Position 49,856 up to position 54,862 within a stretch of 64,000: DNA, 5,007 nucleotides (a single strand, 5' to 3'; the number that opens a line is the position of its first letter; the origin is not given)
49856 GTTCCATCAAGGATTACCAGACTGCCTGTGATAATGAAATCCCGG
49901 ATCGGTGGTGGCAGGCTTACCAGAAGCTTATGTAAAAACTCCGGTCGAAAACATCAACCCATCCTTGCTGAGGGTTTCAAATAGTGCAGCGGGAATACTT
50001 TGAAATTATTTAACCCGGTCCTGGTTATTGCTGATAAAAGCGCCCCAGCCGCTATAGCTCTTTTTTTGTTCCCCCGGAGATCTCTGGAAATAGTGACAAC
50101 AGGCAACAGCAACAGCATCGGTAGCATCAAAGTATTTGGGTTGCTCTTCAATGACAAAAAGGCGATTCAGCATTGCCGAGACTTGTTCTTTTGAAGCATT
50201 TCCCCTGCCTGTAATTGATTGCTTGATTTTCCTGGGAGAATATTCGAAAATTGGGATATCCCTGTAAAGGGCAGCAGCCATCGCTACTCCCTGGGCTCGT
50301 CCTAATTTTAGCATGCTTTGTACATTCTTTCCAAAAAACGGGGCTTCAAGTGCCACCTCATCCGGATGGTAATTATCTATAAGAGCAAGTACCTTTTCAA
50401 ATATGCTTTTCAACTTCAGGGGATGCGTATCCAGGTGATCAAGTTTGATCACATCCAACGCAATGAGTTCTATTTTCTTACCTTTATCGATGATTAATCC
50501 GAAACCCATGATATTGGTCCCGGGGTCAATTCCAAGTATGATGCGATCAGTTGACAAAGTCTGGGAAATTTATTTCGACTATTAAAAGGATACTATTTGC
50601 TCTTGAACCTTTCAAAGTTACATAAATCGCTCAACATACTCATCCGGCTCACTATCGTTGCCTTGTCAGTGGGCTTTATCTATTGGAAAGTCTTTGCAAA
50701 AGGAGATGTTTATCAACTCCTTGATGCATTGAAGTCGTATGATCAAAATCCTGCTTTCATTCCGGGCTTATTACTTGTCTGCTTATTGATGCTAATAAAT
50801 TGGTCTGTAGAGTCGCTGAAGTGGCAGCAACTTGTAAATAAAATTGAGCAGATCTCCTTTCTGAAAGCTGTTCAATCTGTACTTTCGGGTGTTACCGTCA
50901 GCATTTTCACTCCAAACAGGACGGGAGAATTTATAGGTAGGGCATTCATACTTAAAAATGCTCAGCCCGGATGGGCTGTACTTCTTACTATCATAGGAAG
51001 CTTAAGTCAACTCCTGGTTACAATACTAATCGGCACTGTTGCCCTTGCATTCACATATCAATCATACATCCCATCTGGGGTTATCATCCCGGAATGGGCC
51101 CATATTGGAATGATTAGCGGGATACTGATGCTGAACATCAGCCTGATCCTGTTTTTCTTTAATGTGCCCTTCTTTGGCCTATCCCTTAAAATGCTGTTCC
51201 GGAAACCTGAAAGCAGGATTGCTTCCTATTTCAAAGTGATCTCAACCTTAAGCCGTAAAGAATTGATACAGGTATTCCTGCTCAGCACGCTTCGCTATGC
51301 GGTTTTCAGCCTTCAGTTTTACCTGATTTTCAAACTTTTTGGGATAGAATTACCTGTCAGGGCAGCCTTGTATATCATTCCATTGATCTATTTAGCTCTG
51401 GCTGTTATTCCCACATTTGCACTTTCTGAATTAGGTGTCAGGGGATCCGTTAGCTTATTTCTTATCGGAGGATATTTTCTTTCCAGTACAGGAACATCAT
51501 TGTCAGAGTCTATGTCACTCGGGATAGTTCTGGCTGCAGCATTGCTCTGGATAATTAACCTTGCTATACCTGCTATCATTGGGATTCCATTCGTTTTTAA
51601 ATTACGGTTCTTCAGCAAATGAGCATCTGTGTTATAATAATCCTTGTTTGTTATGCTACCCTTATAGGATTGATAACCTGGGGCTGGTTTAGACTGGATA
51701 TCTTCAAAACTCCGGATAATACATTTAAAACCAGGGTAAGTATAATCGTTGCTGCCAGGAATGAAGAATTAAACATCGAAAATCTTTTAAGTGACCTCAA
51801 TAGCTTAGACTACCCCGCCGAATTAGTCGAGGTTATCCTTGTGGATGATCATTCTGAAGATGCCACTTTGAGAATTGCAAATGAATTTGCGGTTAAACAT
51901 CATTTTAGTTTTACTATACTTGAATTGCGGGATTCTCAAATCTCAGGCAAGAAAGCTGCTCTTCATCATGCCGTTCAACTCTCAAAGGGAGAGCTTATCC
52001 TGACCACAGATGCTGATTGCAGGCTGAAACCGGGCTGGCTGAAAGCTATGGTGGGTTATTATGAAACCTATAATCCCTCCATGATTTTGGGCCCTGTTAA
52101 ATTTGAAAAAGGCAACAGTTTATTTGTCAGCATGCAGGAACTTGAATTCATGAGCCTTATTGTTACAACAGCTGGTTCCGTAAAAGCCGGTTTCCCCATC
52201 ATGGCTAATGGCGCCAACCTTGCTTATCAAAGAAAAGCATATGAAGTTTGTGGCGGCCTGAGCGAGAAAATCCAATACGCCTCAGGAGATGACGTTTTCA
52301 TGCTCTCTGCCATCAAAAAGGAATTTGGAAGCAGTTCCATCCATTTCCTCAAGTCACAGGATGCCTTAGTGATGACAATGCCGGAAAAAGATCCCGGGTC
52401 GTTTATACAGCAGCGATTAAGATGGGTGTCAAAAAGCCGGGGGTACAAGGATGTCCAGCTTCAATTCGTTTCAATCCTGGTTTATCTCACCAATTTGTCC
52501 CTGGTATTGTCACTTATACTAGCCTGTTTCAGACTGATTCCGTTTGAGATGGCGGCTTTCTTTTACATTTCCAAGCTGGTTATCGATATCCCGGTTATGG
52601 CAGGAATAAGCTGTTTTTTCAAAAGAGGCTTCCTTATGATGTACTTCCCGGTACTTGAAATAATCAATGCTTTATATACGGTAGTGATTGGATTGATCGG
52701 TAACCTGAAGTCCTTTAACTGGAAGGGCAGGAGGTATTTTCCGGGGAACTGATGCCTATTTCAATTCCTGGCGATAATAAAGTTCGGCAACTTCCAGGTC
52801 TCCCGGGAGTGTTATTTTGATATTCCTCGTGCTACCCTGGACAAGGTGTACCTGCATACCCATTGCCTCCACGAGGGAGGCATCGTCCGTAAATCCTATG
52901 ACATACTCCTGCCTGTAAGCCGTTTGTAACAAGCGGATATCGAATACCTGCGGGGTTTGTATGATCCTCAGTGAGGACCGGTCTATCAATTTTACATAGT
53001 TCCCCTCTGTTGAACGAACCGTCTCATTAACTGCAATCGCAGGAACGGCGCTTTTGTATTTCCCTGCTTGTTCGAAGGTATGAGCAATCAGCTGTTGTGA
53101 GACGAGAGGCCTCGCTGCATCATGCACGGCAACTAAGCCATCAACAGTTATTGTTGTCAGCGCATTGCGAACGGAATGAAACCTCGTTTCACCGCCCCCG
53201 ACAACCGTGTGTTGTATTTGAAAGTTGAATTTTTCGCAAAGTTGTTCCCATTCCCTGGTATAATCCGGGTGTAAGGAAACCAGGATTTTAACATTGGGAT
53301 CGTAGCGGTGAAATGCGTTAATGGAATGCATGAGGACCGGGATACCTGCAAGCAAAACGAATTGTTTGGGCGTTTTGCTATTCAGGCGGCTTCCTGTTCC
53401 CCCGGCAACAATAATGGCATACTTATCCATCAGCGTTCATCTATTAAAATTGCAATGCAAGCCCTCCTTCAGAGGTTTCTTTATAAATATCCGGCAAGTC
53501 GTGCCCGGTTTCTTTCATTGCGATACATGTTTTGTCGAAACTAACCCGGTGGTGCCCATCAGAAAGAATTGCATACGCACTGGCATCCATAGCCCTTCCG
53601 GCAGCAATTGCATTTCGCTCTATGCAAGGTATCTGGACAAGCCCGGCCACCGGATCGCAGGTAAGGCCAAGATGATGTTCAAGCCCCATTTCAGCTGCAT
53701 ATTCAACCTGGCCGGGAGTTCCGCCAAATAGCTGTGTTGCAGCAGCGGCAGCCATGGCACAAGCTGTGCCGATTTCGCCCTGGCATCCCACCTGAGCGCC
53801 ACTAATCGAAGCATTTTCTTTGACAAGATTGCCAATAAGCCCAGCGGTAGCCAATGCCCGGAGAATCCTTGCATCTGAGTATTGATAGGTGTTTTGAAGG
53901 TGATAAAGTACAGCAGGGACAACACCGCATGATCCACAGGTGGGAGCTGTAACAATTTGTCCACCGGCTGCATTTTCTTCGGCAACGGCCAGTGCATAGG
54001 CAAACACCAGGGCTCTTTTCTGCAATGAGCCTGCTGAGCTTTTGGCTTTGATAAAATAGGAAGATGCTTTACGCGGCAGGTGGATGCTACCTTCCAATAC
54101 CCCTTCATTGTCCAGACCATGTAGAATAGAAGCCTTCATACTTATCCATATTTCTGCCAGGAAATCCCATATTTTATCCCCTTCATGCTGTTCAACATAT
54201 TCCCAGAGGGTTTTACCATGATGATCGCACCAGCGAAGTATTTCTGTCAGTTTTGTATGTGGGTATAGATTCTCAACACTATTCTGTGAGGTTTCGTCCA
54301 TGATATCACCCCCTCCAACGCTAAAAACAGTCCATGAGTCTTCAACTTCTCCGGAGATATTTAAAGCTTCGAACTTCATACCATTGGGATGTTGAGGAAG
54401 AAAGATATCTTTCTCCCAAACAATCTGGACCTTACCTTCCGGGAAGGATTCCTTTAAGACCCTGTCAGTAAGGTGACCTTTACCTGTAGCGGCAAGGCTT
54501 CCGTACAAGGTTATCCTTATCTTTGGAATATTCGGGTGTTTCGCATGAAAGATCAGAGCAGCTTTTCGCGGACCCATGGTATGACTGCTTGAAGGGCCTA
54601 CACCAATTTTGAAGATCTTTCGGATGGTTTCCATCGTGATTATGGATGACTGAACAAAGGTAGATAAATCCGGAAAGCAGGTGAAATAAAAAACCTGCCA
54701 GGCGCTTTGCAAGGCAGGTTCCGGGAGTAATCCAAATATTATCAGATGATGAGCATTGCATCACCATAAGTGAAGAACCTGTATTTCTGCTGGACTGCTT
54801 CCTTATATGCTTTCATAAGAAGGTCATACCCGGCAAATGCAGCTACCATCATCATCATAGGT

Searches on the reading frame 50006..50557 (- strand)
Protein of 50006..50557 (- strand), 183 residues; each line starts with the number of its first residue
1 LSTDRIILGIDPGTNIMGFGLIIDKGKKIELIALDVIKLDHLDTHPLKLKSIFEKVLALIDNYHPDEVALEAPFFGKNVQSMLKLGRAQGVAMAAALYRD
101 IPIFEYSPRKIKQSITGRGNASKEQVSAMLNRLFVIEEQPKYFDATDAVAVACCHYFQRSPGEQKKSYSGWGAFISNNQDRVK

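Call 33: search_protein_families(library=pfam, proteins=[window:50006-50557:-], max_evalue=0.001)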
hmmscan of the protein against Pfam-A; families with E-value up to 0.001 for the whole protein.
window:50006-50557:- (183 aa): 1 family
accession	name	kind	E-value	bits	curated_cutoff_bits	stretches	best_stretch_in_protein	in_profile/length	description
PF02075.23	RuvC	-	2.8e-44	151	22.2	1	7-155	1-148/148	Crossover junction endodeoxyribonuclease RuvC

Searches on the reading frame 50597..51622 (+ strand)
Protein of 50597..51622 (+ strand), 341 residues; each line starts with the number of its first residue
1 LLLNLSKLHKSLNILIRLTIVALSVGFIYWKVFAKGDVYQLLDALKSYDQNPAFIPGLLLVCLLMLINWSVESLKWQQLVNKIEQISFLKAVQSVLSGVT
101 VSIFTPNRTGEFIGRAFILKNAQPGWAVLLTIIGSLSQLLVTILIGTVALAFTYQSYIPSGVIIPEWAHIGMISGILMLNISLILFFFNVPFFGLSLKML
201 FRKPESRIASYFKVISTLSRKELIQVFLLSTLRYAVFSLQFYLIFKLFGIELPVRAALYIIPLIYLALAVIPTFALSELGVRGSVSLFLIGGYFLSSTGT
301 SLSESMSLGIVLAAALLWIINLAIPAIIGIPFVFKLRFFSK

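Call 33: search_protein_families(library=pfam, proteins=[window:50597-51622:+], max_evalue=0.001)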
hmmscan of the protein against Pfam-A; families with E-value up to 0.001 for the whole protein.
window:50597-51622:+ (341 aa): 1 family
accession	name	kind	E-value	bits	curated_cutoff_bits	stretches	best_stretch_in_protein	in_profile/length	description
PF03706.18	LPG_synthase_TM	-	1.2e-17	64.8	33.4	1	18-321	5-299/302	Lysylphosphatidylglycerol synthase TM region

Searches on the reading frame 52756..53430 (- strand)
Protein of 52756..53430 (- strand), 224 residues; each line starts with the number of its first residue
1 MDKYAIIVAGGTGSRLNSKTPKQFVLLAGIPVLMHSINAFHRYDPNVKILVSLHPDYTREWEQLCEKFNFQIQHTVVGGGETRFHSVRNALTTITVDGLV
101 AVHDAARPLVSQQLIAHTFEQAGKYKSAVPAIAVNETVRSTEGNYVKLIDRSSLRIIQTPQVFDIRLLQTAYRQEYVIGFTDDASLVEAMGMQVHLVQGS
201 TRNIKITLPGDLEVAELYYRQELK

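Call 32: search_protein_families(library=pfam, proteins=[window:52756-53430:-], max_evalue=0.01)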
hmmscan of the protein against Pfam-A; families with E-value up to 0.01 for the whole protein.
window:52756-53430:- (224 aa): 2 families
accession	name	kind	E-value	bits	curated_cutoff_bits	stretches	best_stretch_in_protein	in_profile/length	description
PF01128.25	IspD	-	6.7e-55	186.7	27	1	5-220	3-220/221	2-C-methyl-D-erythritol 4-phosphate cytidylyltransferase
PF12804.13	NTP_transf_3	-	2.1e-09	38.2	27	1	5-132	1-121/160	MobA-like NTP transferase domain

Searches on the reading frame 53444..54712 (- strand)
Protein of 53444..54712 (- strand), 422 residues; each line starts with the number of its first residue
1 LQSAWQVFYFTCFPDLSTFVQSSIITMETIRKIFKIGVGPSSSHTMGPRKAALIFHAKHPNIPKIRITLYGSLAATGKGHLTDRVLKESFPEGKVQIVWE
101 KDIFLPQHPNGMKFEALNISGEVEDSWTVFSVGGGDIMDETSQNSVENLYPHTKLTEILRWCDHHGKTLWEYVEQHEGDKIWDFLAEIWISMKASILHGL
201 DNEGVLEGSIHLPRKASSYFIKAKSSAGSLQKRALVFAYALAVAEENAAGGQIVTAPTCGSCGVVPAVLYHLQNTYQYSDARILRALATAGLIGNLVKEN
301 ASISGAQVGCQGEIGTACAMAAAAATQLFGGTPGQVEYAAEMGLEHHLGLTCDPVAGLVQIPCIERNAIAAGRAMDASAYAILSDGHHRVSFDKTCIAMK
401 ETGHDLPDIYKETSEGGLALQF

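Call 32: search_protein_families(library=pfam, proteins=[window:53444-54712:-], max_evalue=0.01)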
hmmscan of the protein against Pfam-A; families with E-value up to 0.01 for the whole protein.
window:53444-54712:- (422 aa): 2 families
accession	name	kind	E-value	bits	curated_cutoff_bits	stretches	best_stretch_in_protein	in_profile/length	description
PF03313.21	SDH_alpha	-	1.3e-76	258.2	26.4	1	177-419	22-260/260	Serine dehydratase alpha chain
PF03315.21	SDH_beta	-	3.2e-28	99.5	26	2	32-84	4-62/155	Serine dehydratase beta chain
